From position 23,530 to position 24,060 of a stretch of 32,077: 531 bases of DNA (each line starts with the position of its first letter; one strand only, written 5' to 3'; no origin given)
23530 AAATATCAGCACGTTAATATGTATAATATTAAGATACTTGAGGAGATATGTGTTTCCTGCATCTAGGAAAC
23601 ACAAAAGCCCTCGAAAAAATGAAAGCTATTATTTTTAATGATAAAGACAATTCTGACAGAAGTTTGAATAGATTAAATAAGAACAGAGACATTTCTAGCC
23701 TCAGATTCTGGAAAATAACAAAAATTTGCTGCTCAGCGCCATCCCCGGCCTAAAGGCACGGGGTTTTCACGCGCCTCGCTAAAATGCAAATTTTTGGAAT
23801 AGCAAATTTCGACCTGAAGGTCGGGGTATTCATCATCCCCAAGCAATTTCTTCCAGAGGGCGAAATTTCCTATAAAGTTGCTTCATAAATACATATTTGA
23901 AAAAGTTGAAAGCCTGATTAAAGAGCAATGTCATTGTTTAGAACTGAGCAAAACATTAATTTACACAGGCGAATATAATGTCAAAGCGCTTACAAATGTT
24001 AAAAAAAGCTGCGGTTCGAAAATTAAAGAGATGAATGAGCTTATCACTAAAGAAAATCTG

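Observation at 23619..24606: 166-bp structured repeat splits a NYN/LabA-like RNase gene exactly in frame; the second copy shows compensatory stem changes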

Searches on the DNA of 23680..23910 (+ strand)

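Call 22: search_rna_families(source=window, start=23680, end=23910, threshold=evalue, max_evalue=10, show_alignments=4)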
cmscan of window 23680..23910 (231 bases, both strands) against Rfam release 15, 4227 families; matches with E-value up to 10: 7.
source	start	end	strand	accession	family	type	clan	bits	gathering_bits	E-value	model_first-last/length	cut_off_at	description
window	23696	23750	-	RF01423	snoR117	Gene; snRNA; snoRNA; CD-box;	-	16.8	42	0.42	1-80/80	no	small nucleolar RNA snoR117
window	23842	23910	-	RF00575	SNORD70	Gene; snRNA; snoRNA; CD-box;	-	16.1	50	7.5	1-89/89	no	Small nucleolar RNA SNORD70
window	23823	23840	-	RF00095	snoPyro_CD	Gene; snRNA; snoRNA; CD-box;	CL00132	13.5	45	2.2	1-58/58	no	Pyrococcus C/D box small nucleolar RNA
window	23796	23841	-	RF00274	SNORD57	Gene; snRNA; snoRNA; CD-box;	CL00058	12.4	47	9.5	1-72/72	no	Small nucleolar RNA SNORD57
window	23818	23903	-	RF02557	CbSR1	Gene; sRNA;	-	12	146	4.5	1-112/112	no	Coxiella burnetii sRNA 1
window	23807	23910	+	RF02091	DAOA-AS1_2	Gene; lncRNA;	-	10.6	43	1.3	1-113/205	3'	DAOA antisense RNA 1 conserved region 2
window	23825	23840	-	RF01133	sR3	Gene; snRNA; snoRNA; CD-box;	-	8.4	41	6.6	1-55/55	no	Small nucleolar RNA sR3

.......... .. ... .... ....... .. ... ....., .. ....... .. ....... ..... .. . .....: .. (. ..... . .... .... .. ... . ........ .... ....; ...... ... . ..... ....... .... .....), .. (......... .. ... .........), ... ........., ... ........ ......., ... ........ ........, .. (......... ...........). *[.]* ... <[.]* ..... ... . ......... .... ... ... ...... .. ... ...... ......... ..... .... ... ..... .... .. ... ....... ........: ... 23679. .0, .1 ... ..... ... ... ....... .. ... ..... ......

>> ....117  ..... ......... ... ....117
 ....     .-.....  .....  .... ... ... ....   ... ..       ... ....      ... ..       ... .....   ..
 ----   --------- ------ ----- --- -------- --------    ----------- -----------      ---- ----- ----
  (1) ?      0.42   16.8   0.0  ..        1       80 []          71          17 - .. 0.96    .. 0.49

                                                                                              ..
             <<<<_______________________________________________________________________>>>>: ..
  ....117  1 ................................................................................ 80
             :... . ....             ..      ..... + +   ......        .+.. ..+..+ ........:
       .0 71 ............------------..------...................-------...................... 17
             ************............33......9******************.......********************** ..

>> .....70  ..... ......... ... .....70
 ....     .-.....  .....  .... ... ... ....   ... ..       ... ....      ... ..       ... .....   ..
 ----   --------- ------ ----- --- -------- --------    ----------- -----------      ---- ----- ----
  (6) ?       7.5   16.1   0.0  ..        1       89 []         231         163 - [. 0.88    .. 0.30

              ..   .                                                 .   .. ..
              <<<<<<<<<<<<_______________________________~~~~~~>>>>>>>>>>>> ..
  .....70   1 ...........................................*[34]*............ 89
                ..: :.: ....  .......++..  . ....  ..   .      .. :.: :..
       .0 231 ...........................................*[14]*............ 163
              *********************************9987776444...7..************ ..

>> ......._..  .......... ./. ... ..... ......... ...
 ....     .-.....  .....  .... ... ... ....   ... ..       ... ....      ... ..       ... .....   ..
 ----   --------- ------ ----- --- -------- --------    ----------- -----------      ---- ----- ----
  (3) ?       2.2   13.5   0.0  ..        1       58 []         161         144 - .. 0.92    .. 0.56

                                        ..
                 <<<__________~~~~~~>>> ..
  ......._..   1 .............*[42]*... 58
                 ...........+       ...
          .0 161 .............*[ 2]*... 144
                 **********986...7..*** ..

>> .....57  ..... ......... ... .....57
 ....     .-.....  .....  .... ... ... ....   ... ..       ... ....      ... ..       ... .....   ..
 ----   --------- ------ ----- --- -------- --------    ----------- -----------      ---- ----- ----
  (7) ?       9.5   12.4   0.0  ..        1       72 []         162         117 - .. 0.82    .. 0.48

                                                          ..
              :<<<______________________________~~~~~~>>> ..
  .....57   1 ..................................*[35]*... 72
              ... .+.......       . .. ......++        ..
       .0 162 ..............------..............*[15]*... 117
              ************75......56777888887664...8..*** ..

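Call 44: build_rna_model(alignment_id=A5, structure=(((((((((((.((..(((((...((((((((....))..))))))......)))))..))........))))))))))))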
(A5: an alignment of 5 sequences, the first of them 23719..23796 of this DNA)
Model R1 built from alignment A5 (5 sequences, 80 columns); structure: as given.
model positions 76; base pairs 26; branch points 0; effective number of sequences 1.44; information 0.744 bits per position. Calibrated on 0.2 Mb of random sequence (short: E-values are rough).
structure used (alignment columns):
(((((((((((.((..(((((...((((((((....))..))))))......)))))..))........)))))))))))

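Call 49: search_with_rna_model(model_id=R1, sources=[window, L003, L006, L009, L010, L014, L023, L035, L036, L038, L044, L047, L049, L050, L051, L062, L065, L069], max_evalue=1, make_alignment=true, show_alignments=0)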
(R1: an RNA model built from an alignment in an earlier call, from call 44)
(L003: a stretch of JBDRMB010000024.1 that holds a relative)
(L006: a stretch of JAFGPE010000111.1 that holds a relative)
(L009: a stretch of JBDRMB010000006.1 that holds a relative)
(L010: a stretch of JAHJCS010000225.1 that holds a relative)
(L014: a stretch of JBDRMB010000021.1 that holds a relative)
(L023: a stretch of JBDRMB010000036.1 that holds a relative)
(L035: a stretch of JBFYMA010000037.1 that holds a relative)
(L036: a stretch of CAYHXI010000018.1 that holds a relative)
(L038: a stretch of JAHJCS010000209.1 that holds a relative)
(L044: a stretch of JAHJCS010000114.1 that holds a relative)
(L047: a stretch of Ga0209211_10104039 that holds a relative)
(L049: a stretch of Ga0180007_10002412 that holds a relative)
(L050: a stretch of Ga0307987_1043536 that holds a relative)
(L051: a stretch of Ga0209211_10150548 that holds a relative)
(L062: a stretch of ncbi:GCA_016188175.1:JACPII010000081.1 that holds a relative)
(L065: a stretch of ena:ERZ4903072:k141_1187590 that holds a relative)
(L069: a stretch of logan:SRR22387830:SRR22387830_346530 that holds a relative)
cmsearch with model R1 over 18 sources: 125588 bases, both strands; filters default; matches with E-value up to 1: 26.
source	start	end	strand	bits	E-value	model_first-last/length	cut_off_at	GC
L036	5830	5905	-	101.3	8.4e-24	1-76/76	no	0.5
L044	2282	2359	-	95.7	2.7e-22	1-76/76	no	0.46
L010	1076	1153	-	94.5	5.6e-22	1-76/76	no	0.44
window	30421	30498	+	91.3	3.9e-21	1-76/76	no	0.53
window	23719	23796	+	87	5.3e-20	1-76/76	no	0.51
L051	1459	1526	-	76.4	3.6e-17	5-72/76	no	0.56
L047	1485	1552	-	71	9.6e-16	5-72/76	no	0.54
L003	266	344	+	39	3.2e-07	1-76/76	no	0.41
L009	7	85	+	39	3.2e-07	1-76/76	no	0.41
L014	5307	5385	-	39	3.2e-07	1-76/76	no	0.41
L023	2468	2546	+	39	3.2e-07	1-76/76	no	0.41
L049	2656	2739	-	31.1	4.1e-05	1-76/76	no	0.4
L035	187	243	+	31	4.5e-05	1-76/76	no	0.49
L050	410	491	-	28.6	0.00019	1-76/76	no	0.4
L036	5830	5905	+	26.6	0.00065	1-76/76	no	0.5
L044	2282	2359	+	24.3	0.0026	1-76/76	no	0.46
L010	1076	1153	+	21.6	0.014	1-76/76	no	0.44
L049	2673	2728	+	18.9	0.071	1-76/76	no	0.43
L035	450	471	-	17.9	0.13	25-46/76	no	0.64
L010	1003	1070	-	15.9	0.45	1-76/76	no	0.4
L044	2245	2267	-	15.6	0.54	1-76/76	no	0.26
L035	187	243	-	15.6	0.55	1-76/76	no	0.49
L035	249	315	+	15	0.81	1-76/76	no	0.39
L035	448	478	+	14.9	0.85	21-51/76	no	0.61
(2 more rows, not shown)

Alignment A6: 26 matches aligned to the model, 154 columns, each read 5' to 3' on its own strand. Consensus structure (alignment columns), stored with it:
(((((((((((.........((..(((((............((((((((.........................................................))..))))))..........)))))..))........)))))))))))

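Call 51: search_with_rna_model(model_id=R1, sources=[window, L009, L010, L035, L036, L044, L047, L049, L050, L051], max_evalue=0.0003, make_alignment=true, show_alignments=0)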
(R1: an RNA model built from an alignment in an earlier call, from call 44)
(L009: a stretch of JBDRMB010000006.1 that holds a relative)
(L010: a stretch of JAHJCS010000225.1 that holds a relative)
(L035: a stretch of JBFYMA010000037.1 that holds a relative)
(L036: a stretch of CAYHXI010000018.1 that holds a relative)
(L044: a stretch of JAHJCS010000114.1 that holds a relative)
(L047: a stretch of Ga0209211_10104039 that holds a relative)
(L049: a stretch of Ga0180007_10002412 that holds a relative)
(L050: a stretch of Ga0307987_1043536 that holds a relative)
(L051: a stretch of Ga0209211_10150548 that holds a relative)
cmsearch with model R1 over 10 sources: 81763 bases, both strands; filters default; matches with E-value up to 0.0003: 11.
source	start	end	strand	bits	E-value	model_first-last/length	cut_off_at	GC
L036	5830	5905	-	101.3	5.4e-24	1-76/76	no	0.5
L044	2282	2359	-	95.7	1.7e-22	1-76/76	no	0.46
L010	1076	1153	-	94.5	3.6e-22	1-76/76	no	0.44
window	30421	30498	+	91.3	2.6e-21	1-76/76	no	0.53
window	23719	23796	+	87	3.5e-20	1-76/76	no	0.51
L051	1459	1526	-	76.4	2.4e-17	5-72/76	no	0.56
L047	1485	1552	-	71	6.2e-16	5-72/76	no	0.54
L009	7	85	+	39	2.1e-07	1-76/76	no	0.41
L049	2656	2739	-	31.1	2.7e-05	1-76/76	no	0.4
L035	187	243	+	31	2.9e-05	1-76/76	no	0.49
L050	410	491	-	28.6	0.00012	1-76/76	no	0.4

Alignment A7: 11 matches aligned to the model, 89 columns, each read 5' to 3' on its own strand. Consensus structure (alignment columns), stored with it:
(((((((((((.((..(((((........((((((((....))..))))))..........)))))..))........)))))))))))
